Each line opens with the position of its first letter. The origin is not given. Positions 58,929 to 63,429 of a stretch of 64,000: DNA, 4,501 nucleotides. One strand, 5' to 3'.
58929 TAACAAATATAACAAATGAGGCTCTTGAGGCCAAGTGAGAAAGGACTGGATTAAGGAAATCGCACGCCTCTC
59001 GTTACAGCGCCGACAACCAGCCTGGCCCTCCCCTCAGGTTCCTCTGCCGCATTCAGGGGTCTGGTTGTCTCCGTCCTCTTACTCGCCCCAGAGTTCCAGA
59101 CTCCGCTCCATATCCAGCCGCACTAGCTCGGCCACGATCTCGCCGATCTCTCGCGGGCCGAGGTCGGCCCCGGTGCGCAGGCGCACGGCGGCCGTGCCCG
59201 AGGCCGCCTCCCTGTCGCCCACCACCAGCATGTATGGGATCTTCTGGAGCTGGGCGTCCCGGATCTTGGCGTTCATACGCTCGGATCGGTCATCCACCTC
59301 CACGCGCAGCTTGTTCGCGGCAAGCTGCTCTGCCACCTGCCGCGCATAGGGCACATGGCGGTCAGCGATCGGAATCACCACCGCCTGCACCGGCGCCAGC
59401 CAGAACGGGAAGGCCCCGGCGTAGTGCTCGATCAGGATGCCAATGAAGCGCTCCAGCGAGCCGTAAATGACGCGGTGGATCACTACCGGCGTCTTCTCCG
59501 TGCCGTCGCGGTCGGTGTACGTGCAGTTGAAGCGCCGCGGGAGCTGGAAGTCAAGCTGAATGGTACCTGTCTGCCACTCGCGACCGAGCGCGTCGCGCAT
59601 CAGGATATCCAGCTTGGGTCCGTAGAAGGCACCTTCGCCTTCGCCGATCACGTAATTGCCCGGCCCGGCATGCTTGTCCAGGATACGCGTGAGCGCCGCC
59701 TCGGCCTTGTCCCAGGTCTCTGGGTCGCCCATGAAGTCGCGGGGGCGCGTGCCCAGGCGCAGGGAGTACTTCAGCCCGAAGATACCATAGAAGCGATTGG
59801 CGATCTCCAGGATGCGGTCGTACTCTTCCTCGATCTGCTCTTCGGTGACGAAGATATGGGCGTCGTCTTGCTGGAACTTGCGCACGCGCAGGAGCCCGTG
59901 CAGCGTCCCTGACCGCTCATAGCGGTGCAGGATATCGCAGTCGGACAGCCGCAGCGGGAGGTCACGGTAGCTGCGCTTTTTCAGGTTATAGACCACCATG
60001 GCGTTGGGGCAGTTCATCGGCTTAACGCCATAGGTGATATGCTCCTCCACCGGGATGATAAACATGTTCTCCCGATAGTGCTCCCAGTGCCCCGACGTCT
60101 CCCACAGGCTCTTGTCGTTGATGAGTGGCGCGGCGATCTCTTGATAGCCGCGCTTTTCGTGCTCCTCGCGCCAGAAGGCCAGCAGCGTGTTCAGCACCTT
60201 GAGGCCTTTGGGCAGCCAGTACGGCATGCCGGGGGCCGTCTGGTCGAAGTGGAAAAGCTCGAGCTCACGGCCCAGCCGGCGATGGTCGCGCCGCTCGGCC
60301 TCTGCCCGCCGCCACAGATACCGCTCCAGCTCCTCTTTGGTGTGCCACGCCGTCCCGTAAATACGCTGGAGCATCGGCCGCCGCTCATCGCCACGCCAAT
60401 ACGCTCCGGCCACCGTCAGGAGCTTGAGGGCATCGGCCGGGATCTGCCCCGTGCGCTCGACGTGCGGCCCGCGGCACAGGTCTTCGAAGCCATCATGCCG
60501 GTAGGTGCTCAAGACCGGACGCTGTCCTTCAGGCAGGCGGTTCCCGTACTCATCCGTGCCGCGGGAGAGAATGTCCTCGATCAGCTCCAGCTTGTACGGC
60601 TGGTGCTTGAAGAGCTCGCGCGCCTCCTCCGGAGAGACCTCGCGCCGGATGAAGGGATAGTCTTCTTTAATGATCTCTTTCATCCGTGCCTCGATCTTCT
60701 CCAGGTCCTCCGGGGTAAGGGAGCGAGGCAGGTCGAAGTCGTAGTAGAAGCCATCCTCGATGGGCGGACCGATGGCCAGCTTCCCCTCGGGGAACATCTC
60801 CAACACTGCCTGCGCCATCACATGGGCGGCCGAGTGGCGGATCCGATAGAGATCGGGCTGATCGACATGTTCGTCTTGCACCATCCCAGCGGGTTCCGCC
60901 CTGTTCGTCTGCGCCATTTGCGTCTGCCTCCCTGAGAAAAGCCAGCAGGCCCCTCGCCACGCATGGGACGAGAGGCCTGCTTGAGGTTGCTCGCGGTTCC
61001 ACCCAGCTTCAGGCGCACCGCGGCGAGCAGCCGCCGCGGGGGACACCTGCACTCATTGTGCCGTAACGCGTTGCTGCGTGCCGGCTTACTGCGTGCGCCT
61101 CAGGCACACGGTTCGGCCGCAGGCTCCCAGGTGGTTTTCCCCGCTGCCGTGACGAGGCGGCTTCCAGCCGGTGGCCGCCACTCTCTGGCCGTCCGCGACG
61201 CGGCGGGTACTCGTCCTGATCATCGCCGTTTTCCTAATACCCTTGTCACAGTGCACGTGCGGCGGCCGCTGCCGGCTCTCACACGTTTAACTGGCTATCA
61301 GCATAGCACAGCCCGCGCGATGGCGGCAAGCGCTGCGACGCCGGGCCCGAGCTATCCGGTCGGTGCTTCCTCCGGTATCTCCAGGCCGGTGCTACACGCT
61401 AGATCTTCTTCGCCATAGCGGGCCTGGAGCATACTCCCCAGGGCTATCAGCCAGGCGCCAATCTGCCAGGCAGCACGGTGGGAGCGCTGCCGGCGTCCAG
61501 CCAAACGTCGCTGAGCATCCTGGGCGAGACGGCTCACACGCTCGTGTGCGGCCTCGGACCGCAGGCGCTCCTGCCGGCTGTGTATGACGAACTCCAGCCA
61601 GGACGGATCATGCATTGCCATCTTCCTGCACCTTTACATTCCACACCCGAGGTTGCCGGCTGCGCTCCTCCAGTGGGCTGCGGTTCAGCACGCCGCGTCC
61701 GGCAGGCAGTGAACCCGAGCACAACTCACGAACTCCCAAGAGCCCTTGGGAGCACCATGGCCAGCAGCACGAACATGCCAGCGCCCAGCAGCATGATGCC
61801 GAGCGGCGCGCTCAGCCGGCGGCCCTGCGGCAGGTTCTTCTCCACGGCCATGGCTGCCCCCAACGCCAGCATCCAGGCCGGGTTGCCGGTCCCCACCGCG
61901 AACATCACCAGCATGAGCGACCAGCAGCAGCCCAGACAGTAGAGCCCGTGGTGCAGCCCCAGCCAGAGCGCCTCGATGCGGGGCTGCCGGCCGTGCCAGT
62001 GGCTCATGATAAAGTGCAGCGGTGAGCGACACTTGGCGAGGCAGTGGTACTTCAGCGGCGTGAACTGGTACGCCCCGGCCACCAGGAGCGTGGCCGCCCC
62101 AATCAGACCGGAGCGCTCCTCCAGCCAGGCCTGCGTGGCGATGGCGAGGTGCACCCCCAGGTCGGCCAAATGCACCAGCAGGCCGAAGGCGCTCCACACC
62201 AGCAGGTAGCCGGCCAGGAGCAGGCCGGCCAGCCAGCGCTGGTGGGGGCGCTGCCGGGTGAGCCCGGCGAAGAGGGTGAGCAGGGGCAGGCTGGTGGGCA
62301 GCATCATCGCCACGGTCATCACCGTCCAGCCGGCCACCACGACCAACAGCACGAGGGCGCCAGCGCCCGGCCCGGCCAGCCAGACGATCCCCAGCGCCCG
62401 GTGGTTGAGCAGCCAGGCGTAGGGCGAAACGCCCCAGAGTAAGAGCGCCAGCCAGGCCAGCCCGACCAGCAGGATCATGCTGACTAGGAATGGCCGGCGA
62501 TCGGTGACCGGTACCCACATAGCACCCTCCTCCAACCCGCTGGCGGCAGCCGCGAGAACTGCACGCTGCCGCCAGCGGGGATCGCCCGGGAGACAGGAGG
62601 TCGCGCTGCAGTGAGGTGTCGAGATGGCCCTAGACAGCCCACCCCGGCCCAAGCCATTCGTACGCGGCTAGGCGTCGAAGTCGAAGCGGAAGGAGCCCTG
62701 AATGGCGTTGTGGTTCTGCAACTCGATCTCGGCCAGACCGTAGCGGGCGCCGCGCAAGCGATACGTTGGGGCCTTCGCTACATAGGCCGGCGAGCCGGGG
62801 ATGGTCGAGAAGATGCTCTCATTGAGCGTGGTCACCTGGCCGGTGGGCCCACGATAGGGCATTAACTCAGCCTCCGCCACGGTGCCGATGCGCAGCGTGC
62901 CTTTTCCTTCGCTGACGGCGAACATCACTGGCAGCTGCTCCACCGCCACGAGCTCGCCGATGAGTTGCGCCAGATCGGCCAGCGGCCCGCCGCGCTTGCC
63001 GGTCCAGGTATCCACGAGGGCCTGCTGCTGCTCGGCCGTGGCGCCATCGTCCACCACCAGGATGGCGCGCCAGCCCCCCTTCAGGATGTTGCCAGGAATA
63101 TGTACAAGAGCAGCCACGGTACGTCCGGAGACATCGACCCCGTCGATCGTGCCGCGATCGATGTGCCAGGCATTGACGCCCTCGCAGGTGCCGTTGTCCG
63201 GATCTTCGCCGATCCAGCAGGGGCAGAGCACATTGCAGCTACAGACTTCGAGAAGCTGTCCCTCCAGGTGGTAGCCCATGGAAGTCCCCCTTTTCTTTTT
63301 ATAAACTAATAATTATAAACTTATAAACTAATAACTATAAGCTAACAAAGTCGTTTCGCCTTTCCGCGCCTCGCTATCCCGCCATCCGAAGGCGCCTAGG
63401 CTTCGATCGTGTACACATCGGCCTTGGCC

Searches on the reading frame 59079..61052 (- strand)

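Call 109: search_protein_families(library=pfam, proteins=[window:59079-61052:-], max_evalue=0.00001)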
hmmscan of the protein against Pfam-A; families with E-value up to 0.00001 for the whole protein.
window:59079-61052:- (657 aa): 3 families
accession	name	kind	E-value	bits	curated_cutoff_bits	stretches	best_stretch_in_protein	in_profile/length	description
PF00587.30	tRNA-synt_2b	-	1.8e-41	142.6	29.3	1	339-544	9-179/179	tRNA synthetase class II core domain (G, H, P, S and T)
PF03129.25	HGTP_anticodon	-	4.3e-23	81.7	21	1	556-644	1-92/94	Anticodon binding domain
PF07973.19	tRNA_SAD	-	3.1e-11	43.5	24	1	182-232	2-44/44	Threonyl and Alanyl tRNA synthetase second additional domain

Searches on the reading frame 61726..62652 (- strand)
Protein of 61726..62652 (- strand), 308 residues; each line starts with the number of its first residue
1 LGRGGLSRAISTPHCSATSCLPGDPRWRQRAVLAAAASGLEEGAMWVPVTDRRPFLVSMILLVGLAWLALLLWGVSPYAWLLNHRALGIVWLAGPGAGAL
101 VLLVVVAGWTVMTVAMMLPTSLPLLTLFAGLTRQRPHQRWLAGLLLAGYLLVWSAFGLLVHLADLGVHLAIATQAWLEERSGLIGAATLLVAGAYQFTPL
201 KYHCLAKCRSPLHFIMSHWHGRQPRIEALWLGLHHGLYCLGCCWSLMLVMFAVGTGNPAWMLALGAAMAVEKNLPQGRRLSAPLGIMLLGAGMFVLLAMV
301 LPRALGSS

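Call 109: search_protein_families(library=pfam, proteins=[window:61726-62652:-], max_evalue=0.00001)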
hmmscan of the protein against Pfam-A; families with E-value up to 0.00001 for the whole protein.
window:61726-62652:- (308 aa): 1 family
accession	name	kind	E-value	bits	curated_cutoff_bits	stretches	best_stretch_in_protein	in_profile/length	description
PF09948.15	PpoB2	-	7.6e-63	212.3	28.7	1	106-294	1-187/188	Copper chaperone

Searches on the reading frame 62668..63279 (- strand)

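Call 109: search_protein_families(library=pfam, proteins=[window:62668-63279:-], max_evalue=0.00001)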
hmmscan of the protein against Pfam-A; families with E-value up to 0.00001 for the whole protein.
window:62668-63279:- (203 aa): 1 family
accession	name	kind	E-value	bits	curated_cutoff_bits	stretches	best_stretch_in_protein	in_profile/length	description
PF07040.16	DUF1326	-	5.6e-55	186.6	25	1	11-175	1-162/177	Protein of unknown function (DUF1326)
